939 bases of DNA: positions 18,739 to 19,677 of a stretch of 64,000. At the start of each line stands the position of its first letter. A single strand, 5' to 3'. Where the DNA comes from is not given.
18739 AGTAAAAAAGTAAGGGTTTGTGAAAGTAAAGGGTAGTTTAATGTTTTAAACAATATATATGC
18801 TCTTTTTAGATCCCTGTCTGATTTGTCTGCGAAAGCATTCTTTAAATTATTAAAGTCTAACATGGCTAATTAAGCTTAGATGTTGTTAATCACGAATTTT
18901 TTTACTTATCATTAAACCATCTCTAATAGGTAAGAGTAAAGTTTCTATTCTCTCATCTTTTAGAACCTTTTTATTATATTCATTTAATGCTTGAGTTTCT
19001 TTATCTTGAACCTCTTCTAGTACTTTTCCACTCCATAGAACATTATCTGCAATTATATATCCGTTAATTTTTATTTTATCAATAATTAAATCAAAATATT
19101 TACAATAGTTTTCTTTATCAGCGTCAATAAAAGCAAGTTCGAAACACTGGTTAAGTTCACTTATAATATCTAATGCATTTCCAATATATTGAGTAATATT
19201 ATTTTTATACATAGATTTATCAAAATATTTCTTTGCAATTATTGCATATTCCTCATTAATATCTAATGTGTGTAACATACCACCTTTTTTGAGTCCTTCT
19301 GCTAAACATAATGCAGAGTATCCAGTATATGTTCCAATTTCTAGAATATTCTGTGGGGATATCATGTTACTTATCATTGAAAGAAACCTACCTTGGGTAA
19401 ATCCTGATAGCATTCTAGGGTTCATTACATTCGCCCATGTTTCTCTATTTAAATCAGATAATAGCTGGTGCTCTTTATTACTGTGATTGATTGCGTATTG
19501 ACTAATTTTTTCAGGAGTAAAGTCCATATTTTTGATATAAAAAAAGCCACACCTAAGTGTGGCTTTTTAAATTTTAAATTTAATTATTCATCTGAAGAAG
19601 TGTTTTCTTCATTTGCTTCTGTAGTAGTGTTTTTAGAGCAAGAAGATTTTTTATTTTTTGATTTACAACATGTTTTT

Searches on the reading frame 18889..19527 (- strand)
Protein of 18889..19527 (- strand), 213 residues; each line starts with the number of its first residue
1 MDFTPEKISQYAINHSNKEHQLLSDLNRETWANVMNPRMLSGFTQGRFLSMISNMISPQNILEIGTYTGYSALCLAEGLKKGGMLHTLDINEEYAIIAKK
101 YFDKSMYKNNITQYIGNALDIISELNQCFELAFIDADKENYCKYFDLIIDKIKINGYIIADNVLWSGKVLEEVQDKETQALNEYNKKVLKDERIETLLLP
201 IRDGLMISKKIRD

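Call 32: find_related_loci(query=window:18889-19527:-, collection=metagenome_contigs, flank=2500)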
Query window:18889-19527:- (213 aa) in metagenome_contigs; peptide patterns used: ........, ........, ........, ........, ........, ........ (x = any residue, [..] = any of these).
194 stretches matched a pattern; 9 encode a relative of the query (tblastn E <= 1e-3); 9 distinct loci.
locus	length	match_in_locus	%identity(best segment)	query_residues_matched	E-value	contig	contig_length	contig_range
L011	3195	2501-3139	96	1-213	1e-142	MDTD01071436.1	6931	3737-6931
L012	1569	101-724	51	8-213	2e-76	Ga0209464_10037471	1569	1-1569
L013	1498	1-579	52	23-213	7e-72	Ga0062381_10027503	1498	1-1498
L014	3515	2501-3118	49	7-210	4e-64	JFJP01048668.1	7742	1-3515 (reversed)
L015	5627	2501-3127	40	1-210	1e-47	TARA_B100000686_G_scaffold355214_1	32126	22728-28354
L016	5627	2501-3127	39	1-210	1e-45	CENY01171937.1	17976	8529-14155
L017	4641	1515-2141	38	1-210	5e-45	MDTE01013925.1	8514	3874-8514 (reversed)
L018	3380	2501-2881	32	35-164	6e-11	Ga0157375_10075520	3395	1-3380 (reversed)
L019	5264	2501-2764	27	48-135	5e-6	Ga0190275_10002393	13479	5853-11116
